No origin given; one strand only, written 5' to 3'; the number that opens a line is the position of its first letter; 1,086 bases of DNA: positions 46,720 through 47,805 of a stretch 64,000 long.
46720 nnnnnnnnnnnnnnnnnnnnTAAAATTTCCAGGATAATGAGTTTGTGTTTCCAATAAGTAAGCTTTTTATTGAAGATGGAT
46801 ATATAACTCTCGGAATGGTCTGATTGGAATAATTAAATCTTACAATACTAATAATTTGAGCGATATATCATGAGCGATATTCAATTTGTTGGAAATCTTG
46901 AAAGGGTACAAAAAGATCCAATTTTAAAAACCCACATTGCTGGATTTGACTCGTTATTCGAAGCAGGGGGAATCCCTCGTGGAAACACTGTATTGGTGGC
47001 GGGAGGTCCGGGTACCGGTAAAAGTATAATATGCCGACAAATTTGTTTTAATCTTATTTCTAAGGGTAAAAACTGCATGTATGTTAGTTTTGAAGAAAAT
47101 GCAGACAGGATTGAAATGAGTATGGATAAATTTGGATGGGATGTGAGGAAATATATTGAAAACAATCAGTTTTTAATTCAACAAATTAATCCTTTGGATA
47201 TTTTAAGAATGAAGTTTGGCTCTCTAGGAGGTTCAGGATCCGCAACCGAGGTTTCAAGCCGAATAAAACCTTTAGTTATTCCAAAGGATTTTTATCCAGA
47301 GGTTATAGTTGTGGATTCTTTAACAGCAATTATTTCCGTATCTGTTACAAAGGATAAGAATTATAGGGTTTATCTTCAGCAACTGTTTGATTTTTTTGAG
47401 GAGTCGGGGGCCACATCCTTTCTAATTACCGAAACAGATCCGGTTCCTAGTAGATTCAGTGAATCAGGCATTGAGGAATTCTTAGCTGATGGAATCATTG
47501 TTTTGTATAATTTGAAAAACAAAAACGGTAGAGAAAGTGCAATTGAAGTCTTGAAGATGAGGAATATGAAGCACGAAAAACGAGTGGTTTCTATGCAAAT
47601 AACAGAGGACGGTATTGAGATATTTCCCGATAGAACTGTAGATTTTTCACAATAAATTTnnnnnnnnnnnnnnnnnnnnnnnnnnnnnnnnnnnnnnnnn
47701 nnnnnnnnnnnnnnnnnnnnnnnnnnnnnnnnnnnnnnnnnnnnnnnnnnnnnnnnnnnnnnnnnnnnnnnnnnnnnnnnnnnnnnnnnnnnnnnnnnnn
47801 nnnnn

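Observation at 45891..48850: Pilin-like protein followed by a pair of single-domain KaiC/FlaH-like ATPases, with no FlaI/FlaJ partners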

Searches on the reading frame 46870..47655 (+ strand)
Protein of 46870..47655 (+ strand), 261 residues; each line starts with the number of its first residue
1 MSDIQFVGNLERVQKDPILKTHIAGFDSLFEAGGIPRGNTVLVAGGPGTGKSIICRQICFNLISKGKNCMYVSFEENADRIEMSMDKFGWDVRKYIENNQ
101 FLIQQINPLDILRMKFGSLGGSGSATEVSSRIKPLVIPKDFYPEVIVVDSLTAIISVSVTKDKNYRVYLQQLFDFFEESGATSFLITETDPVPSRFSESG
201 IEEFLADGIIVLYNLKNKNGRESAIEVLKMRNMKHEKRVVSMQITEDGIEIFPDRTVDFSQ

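Call 3: search_protein_families(library=pfam, proteins=[window:46870-47655:+], max_evalue=1)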
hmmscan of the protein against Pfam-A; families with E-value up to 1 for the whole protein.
window:46870-47655:+ (261 aa): 26 families (the best 25 are shown)
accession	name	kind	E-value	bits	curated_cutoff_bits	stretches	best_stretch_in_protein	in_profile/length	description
PF06745.19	ATPase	-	8.4e-54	182.8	26.6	1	20-254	2-229/231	KaiC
PF13481.12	AAA_25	-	5.5e-09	36.4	27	1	29-186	25-187/195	AAA domain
PF20720.3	nSTAND3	-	1.2e-05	25.4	27.2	1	39-76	18-55/155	Novel STAND NTPase 3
PF03796.21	DnaB_C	-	3.7e-05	23.7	27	1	20-83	3-65/255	DnaB-like helicase C terminal domain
PF07088.17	GvpD_P-loop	-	6e-05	23.4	24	1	37-81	9-52/189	GvpD gas vesicle protein, P-loop domain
PF24883.2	NPHP3_N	-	0.00011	22.8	24.8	1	40-79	24-63/164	Nephrocystin 3, N-terminal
PF13191.12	AAA_16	-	0.0002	22.3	32.6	1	22-78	8-60/167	AAA ATPase domain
PF13245.12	AAA_19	-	0.00061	20.4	25.1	1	39-78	12-53/134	AAA domain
PF00004.35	AAA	-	0.0011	19.9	21.2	1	41-177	1-93/131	ATPase family associated with various cellular activities (AAA)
PF25199.1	nSTAND_NTPase5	-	0.0012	19.2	34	1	37-75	40-79/145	Novel STAND NTPase 5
PF09848.15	SLFN-g3_helicase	-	0.0023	17.7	24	1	40-73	3-38/354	Schlafen group 3, DNA/RNA helicase domain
PF13173.12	AAA_14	-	0.0066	16.9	27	1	40-82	4-45/129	AAA domain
PF01637.24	ATPase_2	-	0.022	15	33.2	1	40-179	22-142/225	ATPase domain predominantly from Archaea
PF00006.31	ATP-synt_ab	-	0.022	14.8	29.5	1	35-88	11-63/213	ATP synthase alpha/beta family, nucleotide-binding domain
PF12775.13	AAA_7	-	0.028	14.4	25.8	1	37-76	32-71/181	P-loop containing dynein motor region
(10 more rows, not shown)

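Call 4: search_protein_families(library=ncbifam, proteins=[window:46870-47655:+], max_evalue=1)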
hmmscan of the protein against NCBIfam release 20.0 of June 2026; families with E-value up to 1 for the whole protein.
window:46870-47655:+ (261 aa): 33 families (the best 25 are shown)
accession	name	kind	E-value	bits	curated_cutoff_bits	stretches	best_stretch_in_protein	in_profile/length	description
NF006799.0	PRK09302.1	equivalog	2.5e-35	122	408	1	19-253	13-240/515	circadian clock protein KaiC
TIGR03877.1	thermo_KaiC_1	hypoth_equivalog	5.4e-33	114.5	307.25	1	19-256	4-237/238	KaiC domain-containing protein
TIGR03880.1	KaiC_arch_3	hypoth_equivalog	7.3e-33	114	249.45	1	23-255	2-221/224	KaiC domain-containing protein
TIGR02655.1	circ_KaiC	equivalog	7.3e-27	94.2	546.25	1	19-256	3-233/484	circadian clock protein KaiC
TIGR03881.1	KaiC_arch_4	hypoth_equivalog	5.5e-23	81.9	247.8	1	20-247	4-223/231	KaiC domain-containing protein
NF052589.1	ArlH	equivalog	4.7e-17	62.5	215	1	32-236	14-206/229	archaellum protein ArlH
NF004723.0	PRK06067.1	subfamily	3.1e-12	46.5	194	1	11-161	8-148/243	flagellar accessory protein FlaH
TIGR00416.1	sms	equivalog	8e-10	38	403.05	1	14-109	71-160/454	DNA repair protein RadA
NF006320.0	PRK08533.1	equivalog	7e-09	35.6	215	1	33-169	19-146/230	flagellar accessory protein FlaH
TIGR03878.1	thermo_KaiC_2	hypoth_equivalog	2e-07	30.6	232.2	1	32-187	30-173/259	KaiC domain-containing protein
NF004629.0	PRK05973.1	equivalog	3.8e-05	22.8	156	1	35-98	61-124/237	DNA helicase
TIGR02237.1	recomb_radB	equivalog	5.8e-05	23.1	172.4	1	32-75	6-49/210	DNA repair and recombination protein RadB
TIGR03600.1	phage_DnaB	exception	0.00012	21.2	498.65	1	21-81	179-238/421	phage replicative helicase, DnaB family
TIGR00665.1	DnaB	equivalog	0.0042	15.9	385.25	1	19-81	178-239/435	replicative DNA helicase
NF038214.1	IS21_help_AAA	equivalog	0.0051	16.5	200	1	27-80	79-132/232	IS21-like element helper ATPase IstB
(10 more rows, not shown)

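Call 22: search_solved_structures(query=window:46870-47655:+, max_evalue=0.00001, show_alignments=2)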
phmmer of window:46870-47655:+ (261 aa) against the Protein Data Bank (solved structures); distinct sequences matched with E-value up to 0.00001: 50.
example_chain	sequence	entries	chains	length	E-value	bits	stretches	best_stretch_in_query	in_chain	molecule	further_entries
8zn5_B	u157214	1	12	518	6.2e-44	153.5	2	19-255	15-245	KaiC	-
3s1a_A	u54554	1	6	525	4.6e-34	121.2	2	18-254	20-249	Circadian clock protein kinase kaiC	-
9ofh_A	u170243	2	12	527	4.6e-34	121.2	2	18-254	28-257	Circadian clock oscillator protein KaiC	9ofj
7x1z_A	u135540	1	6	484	4.8e-34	121.1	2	19-254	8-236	Circadian clock oscillator protein KaiC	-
7s65_A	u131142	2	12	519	1.1e-33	120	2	18-254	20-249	Circadian clock protein kinase KaiC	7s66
7dyi_A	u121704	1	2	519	2e-33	119.1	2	18-254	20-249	Circadian clock protein kinase KaiC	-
3k0c_A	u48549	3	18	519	2.4e-33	118.8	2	18-254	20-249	Circadian clock protein kinase KaiC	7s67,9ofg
5jwq_A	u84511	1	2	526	2.8e-33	118.6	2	19-254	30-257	Circadian clock protein kinase KaiC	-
3k09_A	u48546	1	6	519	2.9e-33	118.6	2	18-254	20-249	Circadian clock protein kinase kaiC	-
7dyk_A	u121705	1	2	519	4.6e-33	117.9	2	18-254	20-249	Circadian clock protein kinase KaiC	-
3k0f_A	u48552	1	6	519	4.7e-33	117.9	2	18-254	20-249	Circadian clock protein kinase KaiC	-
3jzm_A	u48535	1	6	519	5e-33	117.8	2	18-254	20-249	Circadian clock protein kinase kaiC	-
3k0e_A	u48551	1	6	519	5.2e-33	117.7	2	18-254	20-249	Circadian clock protein kinase KaiC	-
1u9i_A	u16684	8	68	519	5.3e-33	117.7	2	18-254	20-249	KaiC | Circadian clock protein kinase kaiC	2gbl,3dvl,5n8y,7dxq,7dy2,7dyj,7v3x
1tf7_A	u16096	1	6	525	5.6e-33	117.6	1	18-254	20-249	KaiC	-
4wia_A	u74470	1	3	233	1.3e-06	31.3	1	32-156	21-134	Putative flagella-related protein H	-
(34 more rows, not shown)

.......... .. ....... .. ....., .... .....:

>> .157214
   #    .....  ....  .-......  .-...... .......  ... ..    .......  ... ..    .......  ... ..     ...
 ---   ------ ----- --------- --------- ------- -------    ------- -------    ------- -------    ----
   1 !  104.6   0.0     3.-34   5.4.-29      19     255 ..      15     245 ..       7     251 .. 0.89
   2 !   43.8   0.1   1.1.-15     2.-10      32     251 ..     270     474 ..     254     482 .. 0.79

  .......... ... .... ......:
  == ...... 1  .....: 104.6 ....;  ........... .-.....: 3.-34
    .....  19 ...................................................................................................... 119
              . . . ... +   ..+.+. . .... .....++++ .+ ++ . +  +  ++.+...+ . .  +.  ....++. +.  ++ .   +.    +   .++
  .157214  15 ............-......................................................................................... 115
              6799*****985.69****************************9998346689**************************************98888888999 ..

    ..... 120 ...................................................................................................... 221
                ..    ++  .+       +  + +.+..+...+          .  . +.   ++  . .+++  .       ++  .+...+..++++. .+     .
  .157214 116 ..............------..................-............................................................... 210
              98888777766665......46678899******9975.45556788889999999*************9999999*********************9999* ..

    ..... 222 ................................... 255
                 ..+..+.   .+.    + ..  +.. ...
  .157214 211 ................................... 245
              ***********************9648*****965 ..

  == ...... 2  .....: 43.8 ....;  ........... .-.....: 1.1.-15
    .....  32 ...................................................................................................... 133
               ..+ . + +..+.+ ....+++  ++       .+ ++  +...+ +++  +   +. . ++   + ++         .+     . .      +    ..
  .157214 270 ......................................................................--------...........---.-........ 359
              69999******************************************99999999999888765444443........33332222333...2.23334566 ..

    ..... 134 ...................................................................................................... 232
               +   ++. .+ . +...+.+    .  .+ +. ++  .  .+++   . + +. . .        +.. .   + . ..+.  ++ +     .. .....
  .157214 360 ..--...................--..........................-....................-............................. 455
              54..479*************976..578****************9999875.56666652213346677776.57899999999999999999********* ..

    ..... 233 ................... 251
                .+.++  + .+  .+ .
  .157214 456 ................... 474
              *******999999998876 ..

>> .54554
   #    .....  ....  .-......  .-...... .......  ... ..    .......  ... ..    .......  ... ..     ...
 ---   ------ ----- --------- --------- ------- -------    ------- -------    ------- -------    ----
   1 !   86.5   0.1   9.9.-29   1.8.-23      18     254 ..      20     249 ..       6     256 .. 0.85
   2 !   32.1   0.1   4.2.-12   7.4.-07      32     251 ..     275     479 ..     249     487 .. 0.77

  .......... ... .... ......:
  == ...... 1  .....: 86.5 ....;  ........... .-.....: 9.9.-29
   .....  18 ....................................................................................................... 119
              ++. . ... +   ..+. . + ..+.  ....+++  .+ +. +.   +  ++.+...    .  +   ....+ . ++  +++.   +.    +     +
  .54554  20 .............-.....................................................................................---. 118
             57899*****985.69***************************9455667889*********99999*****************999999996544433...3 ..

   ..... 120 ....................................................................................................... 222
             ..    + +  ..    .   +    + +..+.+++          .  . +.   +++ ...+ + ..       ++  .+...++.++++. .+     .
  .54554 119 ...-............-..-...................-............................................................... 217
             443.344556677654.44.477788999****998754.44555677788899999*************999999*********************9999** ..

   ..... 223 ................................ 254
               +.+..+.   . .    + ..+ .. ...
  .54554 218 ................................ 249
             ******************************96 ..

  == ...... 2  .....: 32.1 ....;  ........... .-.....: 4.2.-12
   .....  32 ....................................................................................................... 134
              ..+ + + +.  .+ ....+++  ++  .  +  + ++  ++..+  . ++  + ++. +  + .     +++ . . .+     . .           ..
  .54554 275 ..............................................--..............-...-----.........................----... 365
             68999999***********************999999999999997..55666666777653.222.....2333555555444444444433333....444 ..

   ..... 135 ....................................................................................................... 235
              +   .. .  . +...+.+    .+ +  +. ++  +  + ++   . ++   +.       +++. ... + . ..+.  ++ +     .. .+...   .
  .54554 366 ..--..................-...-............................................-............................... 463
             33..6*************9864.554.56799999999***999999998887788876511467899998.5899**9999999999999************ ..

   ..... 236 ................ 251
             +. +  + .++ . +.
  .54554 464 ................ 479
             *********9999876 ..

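Call 61: search_protein_families(library=padloc, proteins=[window:46870-47655:+], max_evalue=0.01)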
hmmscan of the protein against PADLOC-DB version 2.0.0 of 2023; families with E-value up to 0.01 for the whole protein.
window:46870-47655:+ (261 aa): 4 families
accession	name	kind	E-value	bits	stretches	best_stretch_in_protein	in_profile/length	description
PDLC04140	mad8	-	1.3e-06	26.2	1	35-92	24-70/314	mads_8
PDLC02350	AbiO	-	5.1e-05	20.2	1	38-100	192-253/468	AbiO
PDLC02372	Nhi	-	0.00024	17.9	1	39-100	200-259/470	-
PDLC05079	PDC-S73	-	0.0069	13.2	0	38-73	191-226/752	-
